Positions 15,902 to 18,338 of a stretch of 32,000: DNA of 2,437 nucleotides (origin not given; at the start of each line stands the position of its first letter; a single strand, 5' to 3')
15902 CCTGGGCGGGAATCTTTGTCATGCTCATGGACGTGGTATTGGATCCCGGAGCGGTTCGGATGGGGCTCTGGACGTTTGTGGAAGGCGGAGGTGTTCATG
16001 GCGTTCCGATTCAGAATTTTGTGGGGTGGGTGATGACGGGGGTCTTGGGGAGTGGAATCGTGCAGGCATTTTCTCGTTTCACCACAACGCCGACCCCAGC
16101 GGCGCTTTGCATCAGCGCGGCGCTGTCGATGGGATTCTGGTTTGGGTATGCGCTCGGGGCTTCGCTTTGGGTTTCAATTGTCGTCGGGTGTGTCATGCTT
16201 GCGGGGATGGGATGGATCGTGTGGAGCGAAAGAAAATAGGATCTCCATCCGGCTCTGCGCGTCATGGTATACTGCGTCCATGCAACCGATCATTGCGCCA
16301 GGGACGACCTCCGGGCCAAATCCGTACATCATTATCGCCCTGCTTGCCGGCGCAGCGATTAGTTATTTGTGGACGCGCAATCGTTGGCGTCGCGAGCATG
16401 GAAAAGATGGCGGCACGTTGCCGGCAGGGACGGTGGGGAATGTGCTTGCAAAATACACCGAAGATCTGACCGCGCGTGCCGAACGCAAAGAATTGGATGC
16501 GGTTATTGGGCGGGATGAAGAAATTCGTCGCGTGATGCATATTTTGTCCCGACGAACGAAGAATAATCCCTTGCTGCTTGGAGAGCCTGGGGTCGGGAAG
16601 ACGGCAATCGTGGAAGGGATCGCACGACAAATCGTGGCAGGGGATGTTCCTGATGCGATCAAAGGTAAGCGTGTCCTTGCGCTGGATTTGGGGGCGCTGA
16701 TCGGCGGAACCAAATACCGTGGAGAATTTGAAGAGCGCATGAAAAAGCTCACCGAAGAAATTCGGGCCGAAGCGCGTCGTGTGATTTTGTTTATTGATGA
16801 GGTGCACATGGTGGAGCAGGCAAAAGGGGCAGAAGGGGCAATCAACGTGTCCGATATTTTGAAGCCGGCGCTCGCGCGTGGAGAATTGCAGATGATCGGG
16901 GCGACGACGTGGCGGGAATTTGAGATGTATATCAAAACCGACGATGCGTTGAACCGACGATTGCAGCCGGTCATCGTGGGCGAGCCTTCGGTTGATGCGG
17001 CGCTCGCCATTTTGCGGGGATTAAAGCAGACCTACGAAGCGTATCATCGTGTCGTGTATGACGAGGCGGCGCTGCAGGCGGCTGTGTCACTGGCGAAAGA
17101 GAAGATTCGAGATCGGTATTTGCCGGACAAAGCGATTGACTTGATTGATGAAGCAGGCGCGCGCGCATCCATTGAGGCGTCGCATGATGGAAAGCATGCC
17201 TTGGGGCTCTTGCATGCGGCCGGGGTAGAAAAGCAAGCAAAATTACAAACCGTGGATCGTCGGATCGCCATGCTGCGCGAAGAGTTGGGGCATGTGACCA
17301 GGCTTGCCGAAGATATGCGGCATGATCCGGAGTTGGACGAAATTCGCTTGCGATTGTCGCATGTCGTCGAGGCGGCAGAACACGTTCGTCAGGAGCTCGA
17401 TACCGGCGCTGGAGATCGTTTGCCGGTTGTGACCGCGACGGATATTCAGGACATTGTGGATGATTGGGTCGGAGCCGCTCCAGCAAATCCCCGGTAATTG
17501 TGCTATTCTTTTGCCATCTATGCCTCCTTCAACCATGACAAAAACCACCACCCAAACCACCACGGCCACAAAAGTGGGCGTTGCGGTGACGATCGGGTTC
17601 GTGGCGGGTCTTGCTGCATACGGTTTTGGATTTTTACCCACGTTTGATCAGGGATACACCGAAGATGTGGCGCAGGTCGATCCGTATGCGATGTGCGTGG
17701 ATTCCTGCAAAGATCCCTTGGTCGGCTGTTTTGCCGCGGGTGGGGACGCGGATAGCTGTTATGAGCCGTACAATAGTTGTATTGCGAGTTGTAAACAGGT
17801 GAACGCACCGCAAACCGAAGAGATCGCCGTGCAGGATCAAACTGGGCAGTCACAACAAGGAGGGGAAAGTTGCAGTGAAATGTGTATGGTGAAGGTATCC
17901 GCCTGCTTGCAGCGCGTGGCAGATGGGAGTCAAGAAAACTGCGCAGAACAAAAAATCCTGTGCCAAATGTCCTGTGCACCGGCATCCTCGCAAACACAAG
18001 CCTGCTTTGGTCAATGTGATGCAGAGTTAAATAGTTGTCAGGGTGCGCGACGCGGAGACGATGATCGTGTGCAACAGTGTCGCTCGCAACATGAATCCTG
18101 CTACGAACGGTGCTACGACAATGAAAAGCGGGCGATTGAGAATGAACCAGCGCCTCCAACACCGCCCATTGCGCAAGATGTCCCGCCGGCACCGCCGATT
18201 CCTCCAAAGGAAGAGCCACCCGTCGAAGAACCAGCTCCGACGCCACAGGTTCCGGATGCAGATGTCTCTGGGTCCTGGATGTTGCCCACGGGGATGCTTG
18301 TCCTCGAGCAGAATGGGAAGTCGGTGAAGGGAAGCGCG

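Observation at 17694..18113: Three tandem mirror-symmetric six-cysteine modules (CX3CX6C...CX6CX3C) in an exported protein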

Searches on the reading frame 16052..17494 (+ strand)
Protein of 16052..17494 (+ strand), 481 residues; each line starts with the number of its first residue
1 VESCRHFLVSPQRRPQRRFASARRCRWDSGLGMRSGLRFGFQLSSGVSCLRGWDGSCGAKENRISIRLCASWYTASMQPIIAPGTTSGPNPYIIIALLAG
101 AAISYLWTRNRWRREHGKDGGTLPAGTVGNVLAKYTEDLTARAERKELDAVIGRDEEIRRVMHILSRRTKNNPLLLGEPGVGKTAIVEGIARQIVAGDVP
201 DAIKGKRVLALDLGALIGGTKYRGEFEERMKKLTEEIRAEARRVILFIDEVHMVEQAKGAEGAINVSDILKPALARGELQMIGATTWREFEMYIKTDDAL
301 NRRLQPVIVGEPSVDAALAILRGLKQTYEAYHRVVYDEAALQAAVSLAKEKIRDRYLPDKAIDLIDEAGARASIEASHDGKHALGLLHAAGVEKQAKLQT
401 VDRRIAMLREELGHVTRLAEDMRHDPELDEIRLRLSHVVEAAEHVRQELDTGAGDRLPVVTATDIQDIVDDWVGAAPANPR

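Call 4: search_protein_families(library=pfam, proteins=[window:16052-17494:+], max_evalue=1)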
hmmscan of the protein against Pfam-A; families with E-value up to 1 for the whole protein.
window:16052-17494:+ (481 aa): 20 families
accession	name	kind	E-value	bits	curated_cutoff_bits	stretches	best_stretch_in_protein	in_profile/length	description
PF17871.7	AAA_lid_9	-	5e-23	81.4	22.8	1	313-382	1-70/104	AAA lid domain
PF00004.35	AAA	-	1.4e-12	48.7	21.2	1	174-286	2-109/131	ATPase family associated with various cellular activities (AAA)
PF13191.12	AAA_16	-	5.1e-09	37.3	32.6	1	151-196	2-50/167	AAA ATPase domain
PF01637.24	ATPase_2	-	7e-06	26.4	33.2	1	154-261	4-129/225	ATPase domain predominantly from Archaea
PF06068.19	TIP49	-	2.2e-05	24.2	23.8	2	221-255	253-287/347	TIP49 P-loop domain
PF13401.12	AAA_22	-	2.7e-05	24.9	27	1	169-255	4-97/130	AAA domain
PF07728.20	AAA_5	-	0.00021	21.7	22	1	174-256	3-80/139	AAA domain (dynein-related subfamily)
PF05673.19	DUF815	-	0.0037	16.9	23.8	1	148-252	27-117/249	Protein of unknown function (DUF815)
PF13245.12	AAA_19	-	0.0063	17.1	25.1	1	170-196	11-37/134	AAA domain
PF05621.17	TniB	-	0.011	15.6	22.4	1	160-306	25-181/189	Bacterial TniB protein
PF19568.5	Spore_III_AA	-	0.012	15.2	27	0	162-224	136-195/306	Sporulation stage III, protein AA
PF13173.12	AAA_14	-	0.016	15.6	27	1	175-258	7-78/129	AAA domain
PF20720.3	nSTAND3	-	0.02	15.1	27.2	1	159-196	8-43/155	Novel STAND NTPase 3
PF12775.13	AAA_7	-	0.022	14.8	25.8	1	168-255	31-113/181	P-loop containing dynein motor region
PF05496.18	RuvB_N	-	0.025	14.8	27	0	171-194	34-57/159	Holliday junction DNA helicase RuvB P-loop domain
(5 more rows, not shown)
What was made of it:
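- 16280..17497 (+): Upstream partner gene. It encodes a ClpB/ClpA D1-only AAA+ ATPase with an N-terminal TM helix. Walker A (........), Walker B (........) and the pore loop (KYRGEFE) are all present. Pfam AAA and AAA_lid_9 (call 4).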

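Call 44: search_protein_families(library=ncbifam, proteins=[window:16271-17494:+], max_evalue=0.01)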
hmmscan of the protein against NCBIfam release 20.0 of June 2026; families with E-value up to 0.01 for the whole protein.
window:16271-17494:+ (408 aa): 19 families
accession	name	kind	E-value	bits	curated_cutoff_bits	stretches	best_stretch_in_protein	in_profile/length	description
TIGR03346.1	chaperone_ClpB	equivalog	3e-108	363.3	1232.1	1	57-307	154-404/853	ATP-dependent chaperone ClpB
TIGR02639.1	ClpA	equivalog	1.3e-98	331.1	993.15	1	55-313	164-422/734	ATP-dependent Clp protease ATP-binding subunit ClpA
TIGR03345.1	VI_ClpV1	equivalog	1.1e-94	318.4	884.95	1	53-348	164-458/852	type VI secretion system ATPase TssH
NF008118.0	PRK10865.1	equivalog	2.8e-93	313.4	1417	1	57-308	159-408/857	ATP-dependent chaperone ClpB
NF033606.1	heat_AAA_ClpK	exception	1.1e-83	281.7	1900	1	51-304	257-512/949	heat shock survival AAA family ATPase ClpK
NF033607.0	disagg_AAA_ClpG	exception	2e-80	270.9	1900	1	52-303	237-490/932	AAA family protein disaggregase ClpG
NF008263.0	PRK11034.1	equivalog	8.5e-75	252.1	1350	1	58-308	168-418/758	ATP-dependent Clp protease ATP-binding subunit ClpA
NF009882.0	PRK13341.1-3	equivalog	1.4e-06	26.7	1197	1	59-216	13-150/734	AAA family ATPase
TIGR03922.1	T7SS_EccA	equivalog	4e-06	25.7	466.65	1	93-343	308-544/557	type VII secretion AAA-ATPase EccA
NF009881.0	PRK13341.1-2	equivalog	2.1e-05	22.6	651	1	63-229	15-158/736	AAA family ATPase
NF009883.0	PRK13341.1-4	equivalog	3e-05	22.1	668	1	97-216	55-151/729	AAA family ATPase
TIGR00764.1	lon_rel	equivalog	0.00024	19.8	516.6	1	63-119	7-59/608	ATP-dependent protease LonB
TIGR03689.1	pup_AAA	equivalog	0.00034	19.5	504.75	1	101-196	220-316/512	proteasome ATPase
TIGR02928.1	TIGR02928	subfamily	0.00057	18.8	181.3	1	75-121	14-64/366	orc1/cdc6 family replication initiation protein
NF001679.0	PRK00440.1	equivalog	0.00094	18.3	303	1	73-122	15-64/322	replication factor C small subunit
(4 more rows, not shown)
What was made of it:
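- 16280..17497 (+): NCBIfam ClpB/ClpA/ClpV matches cover only the D1 part and score far below the cut-offs (call 44).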

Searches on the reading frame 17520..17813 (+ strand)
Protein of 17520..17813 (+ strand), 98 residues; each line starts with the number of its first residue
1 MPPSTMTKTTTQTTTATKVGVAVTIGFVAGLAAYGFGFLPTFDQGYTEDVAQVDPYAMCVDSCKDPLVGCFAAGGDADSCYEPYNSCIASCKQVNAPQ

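Call 20: find_homologous_proteins(query=A1, max_evalue=0.01)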
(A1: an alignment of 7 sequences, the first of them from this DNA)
Query A1 (7 sequences) (98 aa, profile of the alignment): 2 proteins with E <= 0.01 among 5423 candidates.
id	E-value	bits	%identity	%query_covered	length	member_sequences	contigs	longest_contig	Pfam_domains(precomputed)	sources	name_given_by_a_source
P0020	3.6e-28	115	48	51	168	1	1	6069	-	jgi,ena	-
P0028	6.9e-21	92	35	93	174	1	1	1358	-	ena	-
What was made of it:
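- Tried and rejected: The anchor profile found 2 proteins (call 20).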

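Call 21: find_related_loci(query=A1, collection=genome_contigs, flank=8000)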
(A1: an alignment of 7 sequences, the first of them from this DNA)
Query A1 (98 aa) in genome_contigs; peptide patterns used: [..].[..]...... (x = any residue, [..] = any of these).
22 stretches matched a pattern; 3 encode a relative of the query (tblastn E <= 1e-3); 3 distinct loci.
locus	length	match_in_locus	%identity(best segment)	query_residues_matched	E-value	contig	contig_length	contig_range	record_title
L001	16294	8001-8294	38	1-93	3e-13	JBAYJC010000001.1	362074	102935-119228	MAG: Patescibacteria group bacterium isolate SO_2016_GW1_46 scaffold00028_OW334_2016, whole genome shotgun sequence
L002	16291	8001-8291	32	21-96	2e-9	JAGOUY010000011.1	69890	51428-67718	Patescibacteria group bacterium isolate Gw_Eff_bin_533 Gw_Eff_524_length_69890_cov_16.493657, whole genome shotgun seque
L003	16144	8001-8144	50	4-55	8e-9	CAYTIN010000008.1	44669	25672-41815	MAG TPA_asm: uncultured Gammaproteobacteria bacterium isolate SRP278252_co2_11 genome assembly, contig: NODE_1424_length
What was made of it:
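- Many relatives come from low-oxygen groundwater, judging by the record titles in call 21.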

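Call 26: search_protein_families(library=pfam, proteins=[L001:8001-9611:+, L002:7917-9494:+, L003:7968-9596:+], max_evalue=0.1)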
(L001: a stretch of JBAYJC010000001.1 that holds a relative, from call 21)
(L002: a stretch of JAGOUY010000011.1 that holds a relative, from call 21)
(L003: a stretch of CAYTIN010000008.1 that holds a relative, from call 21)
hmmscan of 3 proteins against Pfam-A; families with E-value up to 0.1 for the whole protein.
L001:8001-9611:+ (537 aa): 0 families

L002:7917-9494:+ (526 aa): 0 families

L003:7968-9596:+ (543 aa): 0 families

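Call 35: find_related_loci(query=A1, collection=metagenome_contigs, flank=4000)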
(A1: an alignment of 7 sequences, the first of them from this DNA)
Query A1 (98 aa) in metagenome_contigs; peptide patterns used: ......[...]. (x = any residue, [..] = any of these).
140 stretches matched a pattern; 5 encode a relative of the query (tblastn E <= 1e-3); 5 distinct loci.
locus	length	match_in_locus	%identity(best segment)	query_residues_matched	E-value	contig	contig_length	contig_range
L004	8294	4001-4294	38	1-93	2e-13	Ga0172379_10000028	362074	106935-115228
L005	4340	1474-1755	36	2-97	9e-13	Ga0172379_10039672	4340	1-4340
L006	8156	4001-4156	48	4-54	2e-8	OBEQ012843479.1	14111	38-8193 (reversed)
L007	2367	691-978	31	1-92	3e-8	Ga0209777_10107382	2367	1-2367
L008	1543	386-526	46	16-65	2e-8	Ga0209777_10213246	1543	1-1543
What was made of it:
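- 17574..17636 (+): Single TM helix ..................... with the family signature [GS]L[AG]AYGFGF[LMI]P at its outer end. The signature served as the search pattern in calls 21 and 35.
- On New AYGFGF-anchor surface protein family (defined in this session): The motif recovered further loci (calls 21, 35).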

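Call 44: search_protein_families(library=ncbifam, proteins=[L001:8001-9611:+], max_evalue=0.01)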
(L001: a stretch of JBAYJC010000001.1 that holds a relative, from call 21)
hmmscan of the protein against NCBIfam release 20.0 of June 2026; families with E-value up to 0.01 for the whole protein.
L001:8001-9611:+ (537 aa): 0 families

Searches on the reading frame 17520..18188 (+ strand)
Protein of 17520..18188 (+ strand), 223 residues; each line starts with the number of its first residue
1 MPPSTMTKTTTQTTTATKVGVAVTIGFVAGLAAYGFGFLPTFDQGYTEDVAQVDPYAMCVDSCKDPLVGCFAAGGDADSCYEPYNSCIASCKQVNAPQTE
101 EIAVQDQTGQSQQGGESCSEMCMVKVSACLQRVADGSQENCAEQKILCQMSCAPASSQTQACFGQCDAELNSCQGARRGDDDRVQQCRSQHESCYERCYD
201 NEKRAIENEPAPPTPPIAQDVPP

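Call 41: predict_structure(alignment_id=A4)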
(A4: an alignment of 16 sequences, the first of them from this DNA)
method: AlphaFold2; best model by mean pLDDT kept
length: 223 residues; sequences in the alignment: 16
mean_pLDDT: 63.1   pTM: 0.29
mean pLDDT of the five models: 63.1, 61.8, 60.9, 57.9, 55.8
residues with pLDDT >= 90: 20; 70-90: 76; 50-70: 59; < 50: 68
segments of 3 or more residues with pLDDT < 50: 1-24, 34-51, 96-116
pLDDT, mean of each block of 10 residues (from residue 1): 37 36 46 43 40 74 91 91 90 55 33 45 73 66 65 61 84 75 81 84 69 54 51
secondary structure, 60 per line:
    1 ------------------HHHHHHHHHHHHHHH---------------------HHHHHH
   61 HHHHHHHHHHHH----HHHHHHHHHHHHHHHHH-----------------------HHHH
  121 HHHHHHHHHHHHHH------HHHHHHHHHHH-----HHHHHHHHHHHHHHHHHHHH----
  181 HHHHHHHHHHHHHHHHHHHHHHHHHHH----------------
elements in order: H19-33 H55-72 H77-93 H117-134 H141-151 H157-176 H181-207
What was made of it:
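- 17694..17792 (+): Module 1: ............-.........-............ (C59, 63, 70 / 80, 87, 91 from ATG 17520). AF2 helices 55-72 and 77-93, pLDDT about 90 (call 41).
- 17871..17975 (+): Module 2: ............-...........-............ (C118, 122, 129 / 141, 148, 152). AF2 helices 117-134 and 141-151, pLDDT 65-73 (call 41).
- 18003..18113 (+): Module 3: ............-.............-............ (C162, 166, 173 / 187, 194, 198). AF2 helices 157-176 and 181-207, pLDDT 75-84 (call 41).
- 18114..18266 (+): Pro/Glu-rich linker (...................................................), a probable extended spacer. AF2 assigns no secondary structure after residue 207 (call 41).
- On CHCH / twin CX9C (PF06747 and related Cmc1, COX17): AF2 DSSP shows two helices per module (call 41).
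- On Csp copper storage (DUF326, PF03860): AF2 gives separate two-helix units without confident packing (call 41).
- On Disulfide-stapled alpha-hairpin (structural class, not a sequence family): Helix-loop-helix prediction (call 41).
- AF2 predicts helix-loop-helix for all three modules, with pLDDT about 90 for module 1 (call 41). Inter-module packing is undefined (pTM 0.29, call 41). AF2 gives no confident inter-module contacts (pTM 0.29, call 41).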

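Call 45: fold_search(model_id=the predicted structure, library=pdb)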
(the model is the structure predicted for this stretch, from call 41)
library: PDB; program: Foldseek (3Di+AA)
matches with E <= 10: 50; with E <= 0.001: 0
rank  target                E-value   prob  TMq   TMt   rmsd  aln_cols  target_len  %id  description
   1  7tgh_T5               1.2e+00  0.10  0.15  0.21  21.8       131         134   11  Cryo-EM structure of respiratory super-complex CI+III2 from Tetrahymena thermophila (released 2022-04-06)
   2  8b6f_BD               1.5e+00  0.08  0.13  0.17  20.7       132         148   11  Cryo-EM structure of NADH:ubiquinone oxidoreductase (complex-I) from respiratory supercomplex of Tetrahymena thermoph (released 2023-03-29)
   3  8gym_T5               1.7e+00  0.07  0.13  0.17  20.6       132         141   11  Cryo-EM structure of Tetrahymena thermophila respiratory mega-complex MC IV2+(I+III2+II)2 (released 2023-06-14)
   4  1x59_MODEL_1_A        2.4e+00  0.23  0.15  0.39  17.1        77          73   13  Solution structures of the WHEP-TRS domain of human histidyl-tRNA synthetase (released 2005-11-15)
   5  3tul_C                2.9e+00  0.07  0.15  0.23  19.7       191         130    7  Crystal structure of N-terminal region of Type III Secretion Major Translocator SipB (residues 82-226) (released 2012-02-15)
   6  8ivz_B                3.2e+00  0.07  0.17  0.22  21.9       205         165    9  Crystal structure of talin R7 in complex with KANK1 KN motif (released 2023-11-08)
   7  9fq7_30               3.2e+00  0.06  0.15  0.18  24.5       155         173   12  Perkinsus marinus Respiratory supercomplex CII2CIII2CIV2 in c1 sate (released 2025-07-02)
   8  9j9h_AD               4.3e+00  0.07  0.16  0.23  17.7       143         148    9  High-resolution cryo-EM structure of the Plasmodium falciparum 80S ribosome bound to RACK1 and E-tRNA (released 2025-06-04)
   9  5xsj_L                4.6e+00  0.08  0.17  0.26  12.4       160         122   11  XylFII-LytSN complex (released 2017-08-02)
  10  4uzx_MODEL_1_A        4.8e+00  0.16  0.15  0.40   7.8        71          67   10  High-resolution NMR structures of the domains of Saccharomyces cerevisiae Tho1 (released 2014-12-17)
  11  7w5z_O                4.8e+00  0.06  0.17  0.27  20.7       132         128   10  Cryo-EM structure of Tetrahymena thermophila mitochondrial complex IV, composite dimer model (released 2022-04-06)
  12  7dw5_A                4.8e+00  0.05  0.14  0.22  22.8       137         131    7  Crystal structure of DUX4 HD1-HD2 domain complexed with ERG sites (released 2021-11-03)
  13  4avm                  4.8e+00  0.05  0.19  0.19  26.9       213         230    8  Crystal structure of the N-BAR domain of human bridging integrator 2. (released 2012-06-20)
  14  3s84_A                4.8e+00  0.03  0.14  0.13  27.8       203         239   10  Dimeric apoA-IV (released 2012-05-16)
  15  2gez_E                5.1e+00  0.35  0.18  0.24  12.9        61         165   11  Crystal structure of potassium-independent plant asparaginase (released 2006-07-25)
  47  6o3s_MODEL_1_A        9.7e+00  0.08  0.15  0.49   4.8        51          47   25  NMR solution structure of Luffin P1 (released 2019-04-24)
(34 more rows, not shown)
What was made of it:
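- Closest known: Plant alpha-hairpinins. Same: Luffin P1 (6o3s) appears as a weak Foldseek hit (E 9.7, TM 0.49 on the target, 25% identity; call 45).
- Tried and rejected: Nothing scored below E = 1 (call 45).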
